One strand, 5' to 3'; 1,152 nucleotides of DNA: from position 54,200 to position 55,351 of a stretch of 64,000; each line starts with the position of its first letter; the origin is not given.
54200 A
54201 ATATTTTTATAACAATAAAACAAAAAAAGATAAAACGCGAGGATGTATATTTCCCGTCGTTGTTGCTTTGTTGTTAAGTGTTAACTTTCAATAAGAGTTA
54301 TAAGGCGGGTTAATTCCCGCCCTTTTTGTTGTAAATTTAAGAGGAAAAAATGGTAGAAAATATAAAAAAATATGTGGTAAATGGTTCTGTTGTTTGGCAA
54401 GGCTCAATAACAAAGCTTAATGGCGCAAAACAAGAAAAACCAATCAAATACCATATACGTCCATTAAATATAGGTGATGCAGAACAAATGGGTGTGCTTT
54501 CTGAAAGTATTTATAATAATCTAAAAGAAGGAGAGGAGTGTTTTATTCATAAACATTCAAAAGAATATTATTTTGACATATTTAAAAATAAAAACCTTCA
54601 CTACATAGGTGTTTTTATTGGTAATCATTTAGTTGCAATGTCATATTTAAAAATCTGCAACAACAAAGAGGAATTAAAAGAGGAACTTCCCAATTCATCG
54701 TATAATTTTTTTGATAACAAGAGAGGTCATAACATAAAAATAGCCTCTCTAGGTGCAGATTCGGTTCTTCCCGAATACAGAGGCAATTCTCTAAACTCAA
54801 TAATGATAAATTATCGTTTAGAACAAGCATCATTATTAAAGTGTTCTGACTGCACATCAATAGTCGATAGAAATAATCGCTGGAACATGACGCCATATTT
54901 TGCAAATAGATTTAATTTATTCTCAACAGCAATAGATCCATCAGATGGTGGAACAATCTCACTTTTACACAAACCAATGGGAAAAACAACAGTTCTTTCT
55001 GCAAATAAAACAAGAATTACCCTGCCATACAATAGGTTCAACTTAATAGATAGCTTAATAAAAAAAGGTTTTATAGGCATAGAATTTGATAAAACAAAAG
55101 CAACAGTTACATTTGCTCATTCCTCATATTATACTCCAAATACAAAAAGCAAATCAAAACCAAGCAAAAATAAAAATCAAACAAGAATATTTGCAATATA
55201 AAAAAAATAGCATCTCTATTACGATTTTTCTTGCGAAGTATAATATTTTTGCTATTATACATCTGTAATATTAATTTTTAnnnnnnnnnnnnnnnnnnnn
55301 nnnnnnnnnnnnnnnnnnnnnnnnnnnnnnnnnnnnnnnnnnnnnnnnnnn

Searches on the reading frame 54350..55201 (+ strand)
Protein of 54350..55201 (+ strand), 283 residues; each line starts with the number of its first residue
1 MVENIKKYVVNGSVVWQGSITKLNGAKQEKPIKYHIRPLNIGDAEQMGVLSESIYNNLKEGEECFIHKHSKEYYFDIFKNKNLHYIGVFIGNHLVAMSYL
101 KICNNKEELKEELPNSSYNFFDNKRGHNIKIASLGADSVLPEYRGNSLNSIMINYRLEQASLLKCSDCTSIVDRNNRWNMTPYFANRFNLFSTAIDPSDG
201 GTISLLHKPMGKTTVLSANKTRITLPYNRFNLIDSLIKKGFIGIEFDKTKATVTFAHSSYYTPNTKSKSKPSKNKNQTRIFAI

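Call 4: search_protein_families(library=pfam, proteins=[window:54350-55201:+], max_evalue=0.1)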
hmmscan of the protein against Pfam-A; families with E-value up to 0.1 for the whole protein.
window:54350-55201:+ (283 aa): 2 families
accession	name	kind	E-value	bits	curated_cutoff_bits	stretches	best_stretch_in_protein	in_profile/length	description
PF18341.7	PSA_CBD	-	0.0096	16.3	27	1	56-86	25-55/60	PSA endolysin C-terminal cell wall binding domain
PF00583.31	Acetyltransf_1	-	0.019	15.7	20.7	1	63-176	10-104/116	Acetyltransferase (GNAT) family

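Call 23: search_protein_families(library=ncbifam, proteins=[window:54350-55201:+], max_evalue=0.01)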
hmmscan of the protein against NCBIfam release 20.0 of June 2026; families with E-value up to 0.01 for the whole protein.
window:54350-55201:+ (283 aa): 0 families
